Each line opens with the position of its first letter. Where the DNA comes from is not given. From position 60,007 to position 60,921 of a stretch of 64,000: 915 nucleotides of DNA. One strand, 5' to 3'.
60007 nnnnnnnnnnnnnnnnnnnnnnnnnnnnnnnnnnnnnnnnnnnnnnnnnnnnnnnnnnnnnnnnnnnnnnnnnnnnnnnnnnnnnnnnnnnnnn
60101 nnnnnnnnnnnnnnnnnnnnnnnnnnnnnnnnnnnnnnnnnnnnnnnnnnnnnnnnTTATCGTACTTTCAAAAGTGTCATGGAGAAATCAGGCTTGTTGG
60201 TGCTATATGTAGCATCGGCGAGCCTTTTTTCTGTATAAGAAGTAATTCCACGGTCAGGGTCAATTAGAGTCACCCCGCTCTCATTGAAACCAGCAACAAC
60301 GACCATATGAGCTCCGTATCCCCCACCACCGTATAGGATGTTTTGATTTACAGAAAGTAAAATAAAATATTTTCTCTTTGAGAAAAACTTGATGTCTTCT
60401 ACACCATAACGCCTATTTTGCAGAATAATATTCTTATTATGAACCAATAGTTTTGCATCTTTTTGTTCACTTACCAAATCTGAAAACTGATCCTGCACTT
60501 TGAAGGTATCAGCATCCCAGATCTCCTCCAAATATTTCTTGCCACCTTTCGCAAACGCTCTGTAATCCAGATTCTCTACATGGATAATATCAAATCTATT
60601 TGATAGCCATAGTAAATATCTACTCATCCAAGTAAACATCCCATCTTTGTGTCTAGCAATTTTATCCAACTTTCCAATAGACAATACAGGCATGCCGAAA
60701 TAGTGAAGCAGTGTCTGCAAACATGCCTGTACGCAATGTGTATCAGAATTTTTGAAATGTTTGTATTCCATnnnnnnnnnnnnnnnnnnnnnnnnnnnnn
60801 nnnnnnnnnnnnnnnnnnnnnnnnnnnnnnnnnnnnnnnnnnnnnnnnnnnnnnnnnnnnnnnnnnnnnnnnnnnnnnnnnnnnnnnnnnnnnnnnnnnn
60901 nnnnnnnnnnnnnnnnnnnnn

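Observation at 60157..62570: Candidate RiPP/bacteriocin-like locus: M16 peptidase, terminator, promoter, two paralogous SD-equipped mini-ORFs, strong attenuating terminator, C39-like peptidase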

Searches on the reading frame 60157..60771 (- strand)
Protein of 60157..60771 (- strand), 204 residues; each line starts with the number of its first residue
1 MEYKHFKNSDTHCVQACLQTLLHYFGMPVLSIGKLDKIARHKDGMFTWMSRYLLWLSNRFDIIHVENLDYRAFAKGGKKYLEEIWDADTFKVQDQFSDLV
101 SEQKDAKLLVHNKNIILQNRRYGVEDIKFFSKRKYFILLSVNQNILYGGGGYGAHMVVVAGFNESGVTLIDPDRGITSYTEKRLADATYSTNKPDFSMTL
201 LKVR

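Call 3: search_protein_families(library=pfam, proteins=[window:60157-60771:-], max_evalue=1)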
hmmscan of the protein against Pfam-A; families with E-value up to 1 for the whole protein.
window:60157-60771:- (204 aa): 3 families
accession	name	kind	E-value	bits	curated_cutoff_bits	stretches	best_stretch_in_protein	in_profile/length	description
PF03412.21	Peptidase_C39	-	6.3e-05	23.3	22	1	143-185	77-118/133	Peptidase C39 family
PF13529.12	Peptidase_C39_2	-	0.027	15.5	24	1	127-172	112-142/143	Peptidase_C39 like family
PF12385.14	Peptidase_C70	-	0.14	12.5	19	1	103-176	51-127/141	Papain-like cysteine protease AvrRpt2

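Call 4: search_protein_families(library=ncbifam, proteins=[window:60157-60771:-], max_evalue=1)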
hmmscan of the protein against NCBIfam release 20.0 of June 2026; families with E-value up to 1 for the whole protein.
window:60157-60771:- (204 aa): 0 families

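Call 11: find_homologous_proteins(query=window:60157-60771:-)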
Query window:60157-60771:- (204 aa): 5 proteins with E <= 0.001 among 47 candidates.
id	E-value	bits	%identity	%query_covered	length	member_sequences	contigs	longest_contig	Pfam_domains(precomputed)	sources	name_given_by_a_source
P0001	1.7e-133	460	99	100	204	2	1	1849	-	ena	-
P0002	1.3e-71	258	59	99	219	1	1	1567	-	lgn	-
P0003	4.3e-63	231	58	93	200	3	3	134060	PF03412.22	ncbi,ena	-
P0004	1.3e-58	216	51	99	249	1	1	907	-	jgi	-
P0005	3.7e-45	172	51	86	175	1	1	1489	-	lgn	-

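Call 12: find_encoding_contigs(protein=window:60157-60771:-, flank=6000, max_places=10)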
Protein window:60157-60771:- (204 aa): 3 contigs read that carry it; 2 places shown.
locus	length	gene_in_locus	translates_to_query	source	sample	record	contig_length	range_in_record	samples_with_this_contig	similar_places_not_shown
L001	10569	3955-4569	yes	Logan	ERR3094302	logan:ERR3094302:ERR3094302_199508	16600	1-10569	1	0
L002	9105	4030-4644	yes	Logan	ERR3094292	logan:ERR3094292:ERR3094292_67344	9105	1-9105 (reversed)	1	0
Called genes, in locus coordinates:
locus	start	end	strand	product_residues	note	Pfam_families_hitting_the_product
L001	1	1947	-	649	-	?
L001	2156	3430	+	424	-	PF00675:Peptidase_M16, PF05193:Peptidase_M16_C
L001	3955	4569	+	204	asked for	-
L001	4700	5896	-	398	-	PF08529:NusA_N, PF07650:KH_2 (faint), PF00575:S1 (weak), PF13184:KH_NusA_1st, PF26594:KH_NusA_2nd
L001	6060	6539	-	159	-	PF00300:His_Phos_1 (faint)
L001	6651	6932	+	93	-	PF04221:RelB (weak)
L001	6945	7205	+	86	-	PF15738:YafQ_toxin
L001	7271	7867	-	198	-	-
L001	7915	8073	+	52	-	-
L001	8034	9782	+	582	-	PF05157:MshEN, PF00437:T2SSE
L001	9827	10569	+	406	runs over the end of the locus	PF00482:T2SSF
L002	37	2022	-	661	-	PF03030:H_PPase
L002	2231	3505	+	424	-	PF00675:Peptidase_M16, PF05193:Peptidase_M16_C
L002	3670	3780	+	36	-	-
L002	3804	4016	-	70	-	-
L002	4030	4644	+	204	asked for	-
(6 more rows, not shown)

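Call 13: find_encoding_contigs(protein=P0003, flank=6000, max_places=6)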
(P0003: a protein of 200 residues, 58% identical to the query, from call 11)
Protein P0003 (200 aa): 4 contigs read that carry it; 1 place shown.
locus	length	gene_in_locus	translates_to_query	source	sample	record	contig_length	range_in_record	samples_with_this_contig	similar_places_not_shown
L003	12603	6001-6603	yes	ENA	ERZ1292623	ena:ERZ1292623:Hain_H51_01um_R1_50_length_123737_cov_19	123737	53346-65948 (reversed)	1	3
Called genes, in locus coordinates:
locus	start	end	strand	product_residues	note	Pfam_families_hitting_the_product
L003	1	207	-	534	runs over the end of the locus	PF00009:GTP_EFTU, PF01926:MMR_HSR1, PF13476:AAA_23 (faint), PF22042:EF-G_D2, PF11987:IF-2, PF03144:GTP_EFTU_D2 (faint)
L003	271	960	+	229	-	PF01553:Acyltransferase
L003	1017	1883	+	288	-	PF00398:RrnaAD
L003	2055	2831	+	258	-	-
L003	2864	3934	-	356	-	PF02016:Peptidase_S66, PF17676:Peptidase_S66C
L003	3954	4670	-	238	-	PF03575:Peptidase_S51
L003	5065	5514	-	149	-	PF00512:HisKA (weak)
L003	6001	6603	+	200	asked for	PF03412:Peptidase_C39 (faint)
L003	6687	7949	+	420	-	PF00675:Peptidase_M16, PF05193:Peptidase_M16_C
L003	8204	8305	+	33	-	-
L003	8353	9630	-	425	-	PF00512:HisKA (weak)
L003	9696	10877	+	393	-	PF01488:Shikimate_DH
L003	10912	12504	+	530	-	PF16927:HisKA_7TM, PF00512:HisKA, PF02518:HATPase_c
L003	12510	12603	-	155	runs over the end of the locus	PF20329:DUF6624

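Call 14: find_encoding_contigs(protein=P0002, flank=6000, max_places=4)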
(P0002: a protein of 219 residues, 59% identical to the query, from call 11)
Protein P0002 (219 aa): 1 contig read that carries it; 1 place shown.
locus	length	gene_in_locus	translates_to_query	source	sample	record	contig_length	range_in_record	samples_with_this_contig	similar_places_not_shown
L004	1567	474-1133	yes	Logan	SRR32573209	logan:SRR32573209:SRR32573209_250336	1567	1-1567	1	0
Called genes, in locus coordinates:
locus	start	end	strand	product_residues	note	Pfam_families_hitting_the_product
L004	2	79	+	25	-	?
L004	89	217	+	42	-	-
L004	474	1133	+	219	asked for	-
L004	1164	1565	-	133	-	?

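Call 15: find_encoding_contigs(protein=P0005, flank=6000, max_places=4)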
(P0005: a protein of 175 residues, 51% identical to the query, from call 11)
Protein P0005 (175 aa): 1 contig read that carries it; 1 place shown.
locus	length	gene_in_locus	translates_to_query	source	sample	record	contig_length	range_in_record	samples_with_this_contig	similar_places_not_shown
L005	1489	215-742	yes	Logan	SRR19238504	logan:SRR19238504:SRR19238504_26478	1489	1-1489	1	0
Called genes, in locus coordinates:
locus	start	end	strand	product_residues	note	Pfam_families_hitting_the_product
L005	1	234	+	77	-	?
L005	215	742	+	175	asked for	-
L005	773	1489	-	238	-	?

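Call 16: find_encoding_contigs(protein=P0004, flank=6000, max_places=4)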
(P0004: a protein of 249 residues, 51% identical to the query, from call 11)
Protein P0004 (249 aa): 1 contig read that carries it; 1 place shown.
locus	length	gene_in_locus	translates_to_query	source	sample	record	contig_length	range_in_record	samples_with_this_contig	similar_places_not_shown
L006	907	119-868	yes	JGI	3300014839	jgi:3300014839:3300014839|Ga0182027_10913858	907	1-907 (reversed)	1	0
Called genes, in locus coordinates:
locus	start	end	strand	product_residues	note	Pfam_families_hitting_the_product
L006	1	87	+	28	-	?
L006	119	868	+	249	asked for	-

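Call 26: find_related_loci(query=A1, collection=genome_contigs, flank=6000)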
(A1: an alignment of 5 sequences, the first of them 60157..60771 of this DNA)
Query A1 (204 aa) in genome_contigs; peptide patterns used: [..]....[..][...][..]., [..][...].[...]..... (x = any residue, [..] = any of these).
16 stretches matched a pattern; 2 encode a relative of the query (tblastn E <= 1e-3); 2 distinct loci.
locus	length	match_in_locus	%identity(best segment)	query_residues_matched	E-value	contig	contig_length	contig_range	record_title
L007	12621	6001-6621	55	1-204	2e-70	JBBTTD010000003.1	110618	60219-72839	MAG: Patescibacteria group bacterium isolate H41-bin002_1 H41_bin002_1_000000000003, whole genome shotgun sequence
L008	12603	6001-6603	53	1-201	6e-65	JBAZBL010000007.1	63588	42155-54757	MAG: Candidatus Paceibacterota bacterium isolate SO_2017_GW1_111 NODE_2541_length_63588_cov_1.490411_OW334_2017, whole g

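Call 32: search_protein_families(library=pfam, proteins=[L008:4653-5759:+, L008:3826-4656:+, L008:3479-3829:+, L008:3234-3482:+, L008:6860-7852:+, L003:6687-7949:+, L003:5065-5514:-], max_evalue=0.01)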
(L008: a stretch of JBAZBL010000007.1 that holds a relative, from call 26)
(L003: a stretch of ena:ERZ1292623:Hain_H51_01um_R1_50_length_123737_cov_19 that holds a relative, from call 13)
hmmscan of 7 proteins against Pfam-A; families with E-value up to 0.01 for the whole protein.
L008:4653-5759:+ (368 aa): 0 families

L008:3826-4656:+ (276 aa): 9 families
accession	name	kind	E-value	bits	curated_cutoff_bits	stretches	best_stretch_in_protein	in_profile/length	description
PF13649.12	Methyltransf_25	-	3.2e-13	50.6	27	1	48-128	2-89/97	Methyltransferase domain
PF08241.18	Methyltransf_11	-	2.8e-12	47.5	21.2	1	48-138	1-93/95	Methyltransferase domain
PF00398.26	RrnaAD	-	1.9e-10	40.7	24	1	31-105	18-92/263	Ribosomal RNA adenine dimethylase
PF13489.12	Methyltransf_23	-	5.1e-09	36.5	27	1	41-121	20-96/164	Methyltransferase domain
PF08242.18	Methyltransf_12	-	1.3e-08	35.9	30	1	48-129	1-85/98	Methyltransferase domain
PF13847.12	Methyltransf_31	-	5.5e-07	29.8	27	1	41-140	1-108/145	Methyltransferase domain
PF02353.26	CMAS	-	2.9e-05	24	27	1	35-139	54-163/273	Mycolic acid cyclopropane synthetase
PF01135.25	PCMT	-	0.00049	20.4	20.3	1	39-115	69-151/210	Protein-L-isoaspartate(D-aspartate) O-methyltransferase (PCMT)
PF02527.21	GidB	-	0.0094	15.7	27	0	42-138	45-144/184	rRNA small subunit methyltransferase G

L008:3479-3829:+ (116 aa): 0 families

L008:3234-3482:+ (82 aa): 1 family
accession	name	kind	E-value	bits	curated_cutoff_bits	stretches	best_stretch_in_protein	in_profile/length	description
PF02776.23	TPP_enzyme_N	-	0.00042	20.5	26.8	1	16-78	3-65/119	Thiamine pyrophosphate enzyme, N-terminal TPP binding domain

L008:6860-7852:+ (330 aa): 0 families

L003:6687-7949:+ (420 aa): 2 families
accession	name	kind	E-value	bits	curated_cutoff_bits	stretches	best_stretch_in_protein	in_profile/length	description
PF05193.26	Peptidase_M16_C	-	1.9e-33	116.3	23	1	170-342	2-178/181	Peptidase M16 inactive domain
PF00675.25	Peptidase_M16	-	4.8e-29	101.6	22.3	1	23-151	9-136/149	Insulinase (Peptidase family M16)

L003:5065-5514:- (149 aa): 2 families
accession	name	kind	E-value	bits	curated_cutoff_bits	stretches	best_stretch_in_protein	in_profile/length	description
PF00512.31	HisKA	-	7.1e-08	32.8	26.9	1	69-141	2-59/66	His Kinase A (phospho-acceptor) domain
PF09177.16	STX6_10_61_N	-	0.0066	17.4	29.4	0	46-104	18-70/99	Syntaxin 6/10/61, N-terminal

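Call 34: predict_structure(alignment_id=A1)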
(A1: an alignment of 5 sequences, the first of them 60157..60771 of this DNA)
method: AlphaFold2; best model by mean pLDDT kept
length: 204 residues; sequences in the alignment: 5
mean_pLDDT: 93.8   pTM: 0.90
mean pLDDT of the five models: 93.8, 90.9, 86.1, 85.6, 72.2
residues with pLDDT >= 90: 167; 70-90: 37; 50-70: 0; < 50: 0
segments of 3 or more residues with pLDDT < 50: none
pLDDT, mean of each block of 10 residues (from residue 1): 87 93 96 93 88 96 95 96 90 91 96 97 96 96 95 93 95 96 96 93 90
secondary structure, 60 per line:
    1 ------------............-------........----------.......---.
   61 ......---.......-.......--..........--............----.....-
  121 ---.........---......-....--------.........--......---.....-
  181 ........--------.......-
elements in order: H13-24 H32-39 H50-56 E60-66 H70-76 H78-84 H87-96 H99-110 E115-119 H124-132 E136-141 H143-146 E155-163 E166-171 E175-179 H181-188 E197-203

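Call 36: search_protein_representatives(alignment_id=A1)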
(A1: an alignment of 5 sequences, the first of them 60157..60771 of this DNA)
Query: 5 sequences, 209 profile positions. Proteins with E-value up to 0.001 (for the whole library): 603; up to 1e-10: 313; up to 1e-30: 24. The best 150 are listed.
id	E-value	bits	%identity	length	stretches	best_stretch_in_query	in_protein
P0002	3.6e-112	389.0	-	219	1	1-205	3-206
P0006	1.0e-68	247.0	-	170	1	35-203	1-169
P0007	4.0e-65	235.3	-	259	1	1-205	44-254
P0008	6.1e-65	234.7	-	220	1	1-203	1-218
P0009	2.5e-61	223.0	-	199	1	11-203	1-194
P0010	1.8e-60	220.1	-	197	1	11-204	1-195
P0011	2.2e-59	216.6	-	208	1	1-204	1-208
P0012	1.8e-53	197.3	-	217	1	9-199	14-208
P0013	1.8e-51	190.8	-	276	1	1-203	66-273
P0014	2.4e-51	190.3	-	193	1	21-201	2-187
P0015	6.8e-48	179.0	-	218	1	6-202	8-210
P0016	1.4e-42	161.7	-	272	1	6-173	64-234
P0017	3.1e-40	154.0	-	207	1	9-204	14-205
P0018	7.0e-40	152.9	-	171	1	39-199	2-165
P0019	2.4e-39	151.1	-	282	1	8-174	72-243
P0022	3.9e-36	140.6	-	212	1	7-174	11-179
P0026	6.3e-32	126.9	-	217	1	9-174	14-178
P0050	2.9e-25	105.1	-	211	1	8-173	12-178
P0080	5.1e-22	94.5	-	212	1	9-169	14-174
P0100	1.5e-20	89.7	-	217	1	11-174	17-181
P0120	5.0e-19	84.7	-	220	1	6-178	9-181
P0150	6.3e-17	77.9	-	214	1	8-174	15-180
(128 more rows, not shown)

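Call 37: fold_search(model_id=the predicted structure, library=pdb)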
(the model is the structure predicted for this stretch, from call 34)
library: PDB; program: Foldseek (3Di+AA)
matches with E <= 10: 387; with E <= 0.001: 16
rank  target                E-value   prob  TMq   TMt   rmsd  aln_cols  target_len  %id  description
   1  7t55_A                2.1e-05  1.00  0.50  0.15   6.1       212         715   15  Cryo-EM structure of PCAT1 in the inward-facing wide conformation under ATP turnover condition (released 2022-02-02)
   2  7t54_A                4.1e-05  1.00  0.48  0.15   6.9       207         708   14  Cryo-EM structure of ATP-bound PCAT1 in the outward-facing conformation (released 2022-02-02)
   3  8vp5_B                7.2e-05  1.00  0.50  0.16   7.0       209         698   13  Cryo-EM structure of the ABC transporter PCAT1 bound with ADP and Substrate (released 2024-10-30)
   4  6v9z_A                8.2e-05  1.00  0.53  0.16   7.3       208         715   14  Cryo-EM structure of PCAT1 bound to its CtA peptide substrate (released 2020-01-22)
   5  8vp6_B                1.4e-04  1.00  0.51  0.17   6.5       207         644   15  Cryo-EM structure of the ABC transporter PCAT1 bound with Mg_class_2 (released 2024-10-30)
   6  5xe8_A                1.4e-04  1.00  0.49  0.71   7.3       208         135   15  Crystal Structure of the Peptidase Domain of Streptococcus mutans ComA (released 2017-06-28)
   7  7n87_MODEL_1_A        1.6e-04  1.00  0.48  0.63   6.8       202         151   15  Solution NMR structure of peptidase domain from Clostridium thermocellum PCAT1 (released 2021-12-29)
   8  8vp6_A                1.9e-04  1.00  0.50  0.17   6.5       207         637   14  Cryo-EM structure of the ABC transporter PCAT1 bound with Mg_class_2 (released 2024-10-30)
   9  9azl_A                3.6e-04  1.00  0.52  0.16   6.3       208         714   15  Cryo-EM structure of the ABC transporter PCAT1 bound with MgADP class1 (released 2024-10-30)
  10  8vp5_A                3.8e-04  1.00  0.52  0.16   6.6       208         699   14  Cryo-EM structure of the ABC transporter PCAT1 bound with ADP and Substrate (released 2024-10-30)
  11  5xe9_A                5.2e-04  1.00  0.49  0.71   7.3       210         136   14  Crystal Structure of the Complex of the Peptidase Domain of Streptococcus mutans ComA with a Small Molecule Inhibitor. (released 2017-06-28)
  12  8z4h_A                5.2e-04  1.00  0.49  0.45   8.6       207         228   12  Pseudomurein Endoisopeptidase PeiR (released 2025-04-23)
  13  6th5_A                5.9e-04  1.00  0.43  0.41   9.1       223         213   12  Crystal structure of mature wildtype primitive Phytochelatin synthase from Nostoc spec. - Alr0975 (released 2020-11-25)
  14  3k8u                  6.7e-04  1.00  0.50  0.72   7.3       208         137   14  Crystal Structure of the Peptidase Domain of Streptococcus ComA, a Bi-functional ABC Transporter Involved in Quorum Sens (released 2010-02-23)
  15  2btw_A                8.1e-04  1.00  0.43  0.42   9.0       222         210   11  Crystal structure of Alr0975 (released 2005-12-14)
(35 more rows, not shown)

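Call 39: search_protein_families(library=pfam, proteins=[P0008, P0011, P0015, P0022, P0026, P0050, P0080, P0100, P0120, P0150], max_evalue=0.1)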
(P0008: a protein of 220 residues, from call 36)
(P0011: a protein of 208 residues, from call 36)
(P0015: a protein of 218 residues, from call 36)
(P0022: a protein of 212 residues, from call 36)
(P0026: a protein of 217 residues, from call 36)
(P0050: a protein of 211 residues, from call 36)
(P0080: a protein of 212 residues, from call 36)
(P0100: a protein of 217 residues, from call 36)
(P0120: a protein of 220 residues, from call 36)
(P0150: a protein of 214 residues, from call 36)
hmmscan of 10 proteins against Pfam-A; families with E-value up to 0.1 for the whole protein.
P0008 (220 aa): 5 families
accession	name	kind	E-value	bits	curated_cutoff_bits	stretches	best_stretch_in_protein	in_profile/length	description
PF03412.21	Peptidase_C39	-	1.1e-05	25.7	22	1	158-199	77-116/133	Peptidase C39 family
PF08732.16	HIM1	-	0.0072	16.4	28.7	1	139-208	61-129/169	HIM1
PF13529.12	Peptidase_C39_2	-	0.012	16.6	24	0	163-189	115-143/143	Peptidase_C39 like family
PF01321.24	Creatinase_N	-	0.058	14.4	22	0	152-187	17-51/128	Creatinase/Prolidase N-terminal domain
PF07818.18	HCNGP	-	0.073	14.1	26.3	0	73-112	51-90/94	HCNGP-like protein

P0011 (208 aa): 1 family
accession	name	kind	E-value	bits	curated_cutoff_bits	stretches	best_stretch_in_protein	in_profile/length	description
PF03412.21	Peptidase_C39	-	0.064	13.5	22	0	9-32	7-30/133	Peptidase C39 family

P0015 (218 aa): 3 families
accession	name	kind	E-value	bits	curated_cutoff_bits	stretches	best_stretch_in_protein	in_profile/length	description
PF11814.14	DUF3335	-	7e-05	22.8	25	1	116-181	105-168/206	Peptidase_C39 like family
PF08592.16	Anthrone_oxy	-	0.041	14.5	27.3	1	45-82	30-69/106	Anthrone oxygenase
PF03259.23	Robl_LC7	-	0.05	13.8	23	1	116-153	51-87/91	Roadblock/LC7 domain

P0022 (212 aa): 3 families
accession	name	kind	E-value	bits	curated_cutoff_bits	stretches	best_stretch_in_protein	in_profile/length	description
PF03412.21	Peptidase_C39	-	1.3e-05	25.5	22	1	149-179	77-106/133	Peptidase C39 family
PF13529.12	Peptidase_C39_2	-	0.0015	19.6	24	0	128-178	87-142/143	Peptidase_C39 like family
PF11814.14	DUF3335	-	0.0027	17.7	25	1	108-180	97-167/206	Peptidase_C39 like family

P0026 (217 aa): 5 families
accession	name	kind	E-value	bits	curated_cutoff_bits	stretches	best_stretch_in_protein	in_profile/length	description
PF13529.12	Peptidase_C39_2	-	1.9e-07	32.2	24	1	17-177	15-142/143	Peptidase_C39 like family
PF09778.15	Guanylate_cyc_2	-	8.2e-07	29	28.1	1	18-198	12-201/212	Guanylylate cyclase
PF03412.21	Peptidase_C39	-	0.00029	21.1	22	0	16-35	11-30/133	Peptidase C39 family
PF11814.14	DUF3335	-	0.0048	16.8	25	1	91-178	80-166/206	Peptidase_C39 like family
PF12385.14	Peptidase_C70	-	0.0091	16.4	19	0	3-44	4-45/141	Papain-like cysteine protease AvrRpt2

P0050 (211 aa): 4 families
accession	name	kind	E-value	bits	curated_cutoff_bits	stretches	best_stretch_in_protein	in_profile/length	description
PF09778.15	Guanylate_cyc_2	-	7.6e-07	29.1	28.1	1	17-198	12-201/212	Guanylylate cyclase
PF11814.14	DUF3335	-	1.7e-06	28.1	25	1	123-184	112-171/206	Peptidase_C39 like family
PF03412.21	Peptidase_C39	-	3.5e-06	27.3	22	1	152-197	79-121/133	Peptidase C39 family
PF13529.12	Peptidase_C39_2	-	0.00019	22.5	24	1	122-178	81-142/143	Peptidase_C39 like family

P0080 (212 aa): 4 families
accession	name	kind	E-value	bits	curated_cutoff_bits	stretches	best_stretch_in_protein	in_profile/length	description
PF13529.12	Peptidase_C39_2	-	0.00056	20.9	24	0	124-178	83-142/143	Peptidase_C39 like family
PF09778.15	Guanylate_cyc_2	-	0.0015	18.4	28.1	1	112-197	96-200/212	Guanylylate cyclase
PF03412.21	Peptidase_C39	-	0.0091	16.3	22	0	153-198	81-122/133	Peptidase C39 family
PF11814.14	DUF3335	-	0.017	15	25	1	106-188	95-175/206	Peptidase_C39 like family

P0100 (217 aa): 5 families
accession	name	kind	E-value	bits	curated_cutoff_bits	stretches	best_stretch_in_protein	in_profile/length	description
PF13529.12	Peptidase_C39_2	-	2.4e-05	25.4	24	1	116-180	72-142/143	Peptidase_C39 like family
PF11814.14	DUF3335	-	5.7e-05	23.1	25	1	110-192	97-177/206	Peptidase_C39 like family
PF09778.15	Guanylate_cyc_2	-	0.00083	19.2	28.1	1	22-191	15-193/212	Guanylylate cyclase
PF03412.21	Peptidase_C39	-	0.0046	17.2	22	1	154-203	79-121/133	Peptidase C39 family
PF11495.14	Regulator_TrmB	-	0.0098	15.6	22.2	1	115-158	136-180/233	Archaeal transcriptional regulator TrmB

P0120 (220 aa): 4 families
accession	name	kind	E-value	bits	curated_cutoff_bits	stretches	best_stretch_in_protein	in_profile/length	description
PF13529.12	Peptidase_C39_2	-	2.7e-07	31.7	24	1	121-176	82-142/143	Peptidase_C39 like family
PF03412.21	Peptidase_C39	-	4e-06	27.1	22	1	146-196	75-122/133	Peptidase C39 family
PF11814.14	DUF3335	-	0.00012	22.1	25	1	120-187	111-176/206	Peptidase_C39 like family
PF09778.15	Guanylate_cyc_2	-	0.0026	17.6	28.1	1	145-196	149-201/212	Guanylylate cyclase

P0150 (214 aa): 3 families
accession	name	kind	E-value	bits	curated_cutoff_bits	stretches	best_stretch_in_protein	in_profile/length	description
PF03412.21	Peptidase_C39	-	0.0013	19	22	1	144-198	70-121/133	Peptidase C39 family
PF09778.15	Guanylate_cyc_2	-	0.021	14.6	28.1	0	144-183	145-186/212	Guanylylate cyclase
PF02744.22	GalP_UDP_tr_C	-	0.084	13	29.2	0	38-83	31-76/165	Galactose-1-phosphate uridyl transferase, C-terminal domain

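Call 40: find_encoding_contigs(protein=P0008, flank=5000, max_places=4)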
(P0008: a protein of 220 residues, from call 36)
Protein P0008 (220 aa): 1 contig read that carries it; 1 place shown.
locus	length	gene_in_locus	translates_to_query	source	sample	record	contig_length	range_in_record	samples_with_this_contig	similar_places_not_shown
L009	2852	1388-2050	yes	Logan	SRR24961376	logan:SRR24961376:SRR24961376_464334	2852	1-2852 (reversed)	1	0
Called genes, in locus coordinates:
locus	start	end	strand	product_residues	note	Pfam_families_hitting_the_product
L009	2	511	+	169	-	?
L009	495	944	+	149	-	PF01230:HIT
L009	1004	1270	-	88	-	-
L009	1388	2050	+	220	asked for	PF03412:Peptidase_C39 (faint)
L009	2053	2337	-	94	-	-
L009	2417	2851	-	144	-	?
